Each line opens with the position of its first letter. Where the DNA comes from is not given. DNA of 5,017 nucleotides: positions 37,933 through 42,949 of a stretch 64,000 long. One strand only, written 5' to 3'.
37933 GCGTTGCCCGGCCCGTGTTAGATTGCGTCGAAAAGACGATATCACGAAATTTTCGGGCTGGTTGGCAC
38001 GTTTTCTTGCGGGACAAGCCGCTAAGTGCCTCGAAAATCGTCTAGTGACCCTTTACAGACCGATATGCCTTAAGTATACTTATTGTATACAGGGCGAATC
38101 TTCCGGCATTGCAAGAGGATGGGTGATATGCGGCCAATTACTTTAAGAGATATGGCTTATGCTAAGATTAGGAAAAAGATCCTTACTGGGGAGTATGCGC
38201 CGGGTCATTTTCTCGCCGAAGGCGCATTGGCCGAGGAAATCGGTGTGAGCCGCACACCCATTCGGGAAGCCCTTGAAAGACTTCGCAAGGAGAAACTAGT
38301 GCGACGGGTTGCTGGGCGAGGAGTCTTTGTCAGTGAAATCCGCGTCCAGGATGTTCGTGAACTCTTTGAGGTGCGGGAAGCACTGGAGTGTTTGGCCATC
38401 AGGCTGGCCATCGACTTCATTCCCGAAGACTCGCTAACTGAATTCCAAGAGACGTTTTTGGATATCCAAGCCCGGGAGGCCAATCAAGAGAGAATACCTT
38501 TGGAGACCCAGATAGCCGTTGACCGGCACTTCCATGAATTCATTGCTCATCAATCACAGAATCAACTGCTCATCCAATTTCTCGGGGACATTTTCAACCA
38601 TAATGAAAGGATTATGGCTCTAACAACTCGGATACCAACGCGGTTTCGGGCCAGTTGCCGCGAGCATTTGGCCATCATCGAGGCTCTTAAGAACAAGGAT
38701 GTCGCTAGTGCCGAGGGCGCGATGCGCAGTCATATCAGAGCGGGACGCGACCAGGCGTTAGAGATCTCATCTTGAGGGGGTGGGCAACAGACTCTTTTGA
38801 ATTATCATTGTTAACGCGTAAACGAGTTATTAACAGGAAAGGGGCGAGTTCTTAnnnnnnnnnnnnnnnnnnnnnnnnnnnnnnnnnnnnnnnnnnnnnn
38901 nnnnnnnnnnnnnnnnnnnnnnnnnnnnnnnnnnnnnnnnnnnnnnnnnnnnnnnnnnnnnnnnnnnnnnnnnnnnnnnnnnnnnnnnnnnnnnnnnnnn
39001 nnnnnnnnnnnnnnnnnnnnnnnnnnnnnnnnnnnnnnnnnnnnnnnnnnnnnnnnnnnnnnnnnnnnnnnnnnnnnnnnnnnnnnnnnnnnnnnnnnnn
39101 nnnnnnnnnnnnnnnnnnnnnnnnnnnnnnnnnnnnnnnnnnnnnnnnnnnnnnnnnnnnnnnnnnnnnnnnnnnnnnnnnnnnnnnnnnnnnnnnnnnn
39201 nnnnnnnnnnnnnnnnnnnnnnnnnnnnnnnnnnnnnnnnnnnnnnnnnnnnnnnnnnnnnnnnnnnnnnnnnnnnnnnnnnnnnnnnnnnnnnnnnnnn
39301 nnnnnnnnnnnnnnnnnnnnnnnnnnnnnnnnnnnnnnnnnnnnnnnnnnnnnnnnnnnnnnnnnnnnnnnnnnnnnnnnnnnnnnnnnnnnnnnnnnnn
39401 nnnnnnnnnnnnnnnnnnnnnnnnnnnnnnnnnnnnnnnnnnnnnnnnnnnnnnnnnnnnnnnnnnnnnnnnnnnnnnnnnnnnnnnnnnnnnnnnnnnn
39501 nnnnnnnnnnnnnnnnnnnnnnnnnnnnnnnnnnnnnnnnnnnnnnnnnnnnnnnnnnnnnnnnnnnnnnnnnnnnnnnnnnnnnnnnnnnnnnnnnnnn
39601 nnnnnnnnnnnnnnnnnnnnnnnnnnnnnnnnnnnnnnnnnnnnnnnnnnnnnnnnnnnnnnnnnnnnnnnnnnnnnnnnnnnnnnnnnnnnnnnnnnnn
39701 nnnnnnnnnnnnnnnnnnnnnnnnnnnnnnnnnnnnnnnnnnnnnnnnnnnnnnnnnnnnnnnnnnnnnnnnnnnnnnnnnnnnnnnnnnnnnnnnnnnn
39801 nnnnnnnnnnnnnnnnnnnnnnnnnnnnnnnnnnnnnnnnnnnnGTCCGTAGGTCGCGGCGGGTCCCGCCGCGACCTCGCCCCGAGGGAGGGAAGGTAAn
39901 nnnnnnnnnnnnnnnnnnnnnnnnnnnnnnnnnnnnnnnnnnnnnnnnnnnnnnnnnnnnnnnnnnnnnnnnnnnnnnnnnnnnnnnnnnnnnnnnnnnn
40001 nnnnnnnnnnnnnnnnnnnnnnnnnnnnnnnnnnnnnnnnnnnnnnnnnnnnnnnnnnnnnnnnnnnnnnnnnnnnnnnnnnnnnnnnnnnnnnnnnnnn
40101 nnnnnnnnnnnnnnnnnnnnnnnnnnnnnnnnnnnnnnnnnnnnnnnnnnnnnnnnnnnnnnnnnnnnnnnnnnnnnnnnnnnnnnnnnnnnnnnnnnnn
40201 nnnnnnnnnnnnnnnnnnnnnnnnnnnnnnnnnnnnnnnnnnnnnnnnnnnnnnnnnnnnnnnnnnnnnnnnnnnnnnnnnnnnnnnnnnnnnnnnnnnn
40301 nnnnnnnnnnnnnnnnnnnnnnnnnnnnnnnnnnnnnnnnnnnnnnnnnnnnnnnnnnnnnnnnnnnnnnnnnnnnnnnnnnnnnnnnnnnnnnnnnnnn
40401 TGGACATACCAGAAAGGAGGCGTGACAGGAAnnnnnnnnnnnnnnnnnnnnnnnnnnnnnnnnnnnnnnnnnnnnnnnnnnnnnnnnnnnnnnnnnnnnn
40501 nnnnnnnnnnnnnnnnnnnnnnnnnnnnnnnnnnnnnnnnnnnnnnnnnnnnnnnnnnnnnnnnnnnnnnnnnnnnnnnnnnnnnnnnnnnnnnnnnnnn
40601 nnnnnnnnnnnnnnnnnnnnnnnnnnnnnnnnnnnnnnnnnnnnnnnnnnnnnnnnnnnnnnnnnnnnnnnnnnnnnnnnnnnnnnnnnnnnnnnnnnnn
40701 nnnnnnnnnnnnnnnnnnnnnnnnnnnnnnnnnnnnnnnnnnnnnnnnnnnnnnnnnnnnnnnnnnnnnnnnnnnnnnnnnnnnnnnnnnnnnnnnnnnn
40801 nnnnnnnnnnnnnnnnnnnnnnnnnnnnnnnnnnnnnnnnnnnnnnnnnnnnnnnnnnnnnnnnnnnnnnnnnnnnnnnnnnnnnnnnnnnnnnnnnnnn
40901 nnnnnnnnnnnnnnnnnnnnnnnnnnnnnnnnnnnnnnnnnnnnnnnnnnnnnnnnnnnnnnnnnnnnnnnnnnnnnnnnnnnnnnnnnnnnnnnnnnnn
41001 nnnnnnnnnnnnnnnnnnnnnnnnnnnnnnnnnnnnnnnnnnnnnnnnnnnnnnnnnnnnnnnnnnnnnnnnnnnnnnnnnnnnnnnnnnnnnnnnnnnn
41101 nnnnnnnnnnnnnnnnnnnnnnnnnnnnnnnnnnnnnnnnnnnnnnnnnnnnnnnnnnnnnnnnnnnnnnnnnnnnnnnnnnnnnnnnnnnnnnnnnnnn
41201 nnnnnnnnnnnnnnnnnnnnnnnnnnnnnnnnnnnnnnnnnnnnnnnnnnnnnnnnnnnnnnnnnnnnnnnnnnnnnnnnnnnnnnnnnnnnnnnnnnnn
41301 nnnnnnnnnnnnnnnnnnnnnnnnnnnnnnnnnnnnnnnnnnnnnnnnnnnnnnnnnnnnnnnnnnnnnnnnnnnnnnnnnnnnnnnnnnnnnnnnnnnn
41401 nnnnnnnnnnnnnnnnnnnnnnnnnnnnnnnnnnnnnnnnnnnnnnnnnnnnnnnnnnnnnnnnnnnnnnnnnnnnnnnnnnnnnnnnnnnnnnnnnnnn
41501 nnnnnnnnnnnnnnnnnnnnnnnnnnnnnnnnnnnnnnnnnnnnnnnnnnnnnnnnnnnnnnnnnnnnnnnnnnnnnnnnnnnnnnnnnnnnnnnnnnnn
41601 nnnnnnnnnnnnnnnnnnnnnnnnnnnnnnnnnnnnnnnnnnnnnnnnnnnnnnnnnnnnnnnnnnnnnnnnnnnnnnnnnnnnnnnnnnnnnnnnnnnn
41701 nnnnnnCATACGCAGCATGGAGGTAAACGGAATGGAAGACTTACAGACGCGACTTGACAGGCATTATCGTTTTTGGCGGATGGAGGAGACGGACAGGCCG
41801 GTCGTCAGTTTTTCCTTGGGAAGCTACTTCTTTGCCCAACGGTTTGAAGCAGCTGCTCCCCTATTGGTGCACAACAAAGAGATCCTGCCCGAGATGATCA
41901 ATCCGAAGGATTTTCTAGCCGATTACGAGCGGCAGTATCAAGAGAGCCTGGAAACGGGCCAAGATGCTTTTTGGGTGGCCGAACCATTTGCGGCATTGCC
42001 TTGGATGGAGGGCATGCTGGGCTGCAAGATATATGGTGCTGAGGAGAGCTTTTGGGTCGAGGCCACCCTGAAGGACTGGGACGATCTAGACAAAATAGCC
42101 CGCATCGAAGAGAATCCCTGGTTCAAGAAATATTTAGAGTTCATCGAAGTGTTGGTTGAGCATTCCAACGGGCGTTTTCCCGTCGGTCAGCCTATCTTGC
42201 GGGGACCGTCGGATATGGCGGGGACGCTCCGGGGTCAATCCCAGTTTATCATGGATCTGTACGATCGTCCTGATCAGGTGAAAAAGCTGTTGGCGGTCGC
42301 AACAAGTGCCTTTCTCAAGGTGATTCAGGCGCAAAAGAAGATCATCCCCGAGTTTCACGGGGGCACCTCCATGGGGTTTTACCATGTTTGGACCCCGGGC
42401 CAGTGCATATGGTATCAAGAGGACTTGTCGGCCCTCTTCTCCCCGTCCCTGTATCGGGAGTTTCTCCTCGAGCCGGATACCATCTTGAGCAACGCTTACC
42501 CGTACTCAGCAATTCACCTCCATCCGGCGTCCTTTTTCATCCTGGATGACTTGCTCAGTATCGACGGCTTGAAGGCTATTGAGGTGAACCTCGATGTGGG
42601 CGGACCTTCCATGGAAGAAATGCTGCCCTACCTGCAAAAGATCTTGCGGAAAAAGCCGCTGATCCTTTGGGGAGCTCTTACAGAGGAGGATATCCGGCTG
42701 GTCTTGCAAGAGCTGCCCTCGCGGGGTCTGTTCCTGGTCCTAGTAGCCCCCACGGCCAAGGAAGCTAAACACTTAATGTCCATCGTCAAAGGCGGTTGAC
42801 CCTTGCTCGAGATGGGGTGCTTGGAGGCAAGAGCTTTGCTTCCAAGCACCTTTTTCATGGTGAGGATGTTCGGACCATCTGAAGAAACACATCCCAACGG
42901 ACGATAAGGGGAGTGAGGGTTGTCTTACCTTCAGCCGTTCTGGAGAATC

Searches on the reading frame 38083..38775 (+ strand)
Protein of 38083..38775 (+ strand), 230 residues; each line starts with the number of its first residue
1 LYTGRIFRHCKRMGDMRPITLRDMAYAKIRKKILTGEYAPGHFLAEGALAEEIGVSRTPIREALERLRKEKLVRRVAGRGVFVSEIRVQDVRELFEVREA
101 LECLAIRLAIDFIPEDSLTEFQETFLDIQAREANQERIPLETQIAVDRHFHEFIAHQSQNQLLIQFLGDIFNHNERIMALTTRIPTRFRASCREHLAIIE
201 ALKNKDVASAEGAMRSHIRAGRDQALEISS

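Call 64: search_protein_families(library=pfam, proteins=[window:38083-38775:+], max_evalue=0.0001)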
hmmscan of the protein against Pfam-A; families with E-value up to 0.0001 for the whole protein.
window:38083-38775:+ (230 aa): 2 families
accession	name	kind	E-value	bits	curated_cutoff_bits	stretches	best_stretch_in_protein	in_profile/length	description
PF07729.17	FCD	-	5.8e-25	88.6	24.3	1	93-219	1-124/125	FCD domain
PF00392.27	GntR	-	1.3e-20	73.3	27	1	22-83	2-64/64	Bacterial regulatory proteins, gntR family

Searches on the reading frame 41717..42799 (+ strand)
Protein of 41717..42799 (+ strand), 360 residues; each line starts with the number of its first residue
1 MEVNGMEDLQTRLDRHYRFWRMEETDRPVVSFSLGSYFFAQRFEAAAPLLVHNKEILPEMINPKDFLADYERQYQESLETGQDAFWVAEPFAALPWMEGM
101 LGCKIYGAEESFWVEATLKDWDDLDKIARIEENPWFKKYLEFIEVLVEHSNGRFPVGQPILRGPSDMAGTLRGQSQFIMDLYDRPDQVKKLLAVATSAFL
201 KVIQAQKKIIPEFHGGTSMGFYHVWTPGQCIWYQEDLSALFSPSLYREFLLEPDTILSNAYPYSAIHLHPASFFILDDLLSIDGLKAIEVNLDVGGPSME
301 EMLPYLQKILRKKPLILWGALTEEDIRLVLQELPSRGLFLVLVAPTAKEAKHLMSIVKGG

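Call 64: search_protein_families(library=pfam, proteins=[window:41717-42799:+], max_evalue=0.0001)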
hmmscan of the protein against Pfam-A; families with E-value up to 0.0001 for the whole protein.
window:41717-42799:+ (360 aa): 1 family
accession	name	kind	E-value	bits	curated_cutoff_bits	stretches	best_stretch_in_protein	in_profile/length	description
PF01208.23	URO-D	-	5.1e-06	26.2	23.9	1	101-206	81-194/346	Uroporphyrinogen decarboxylase (URO-D)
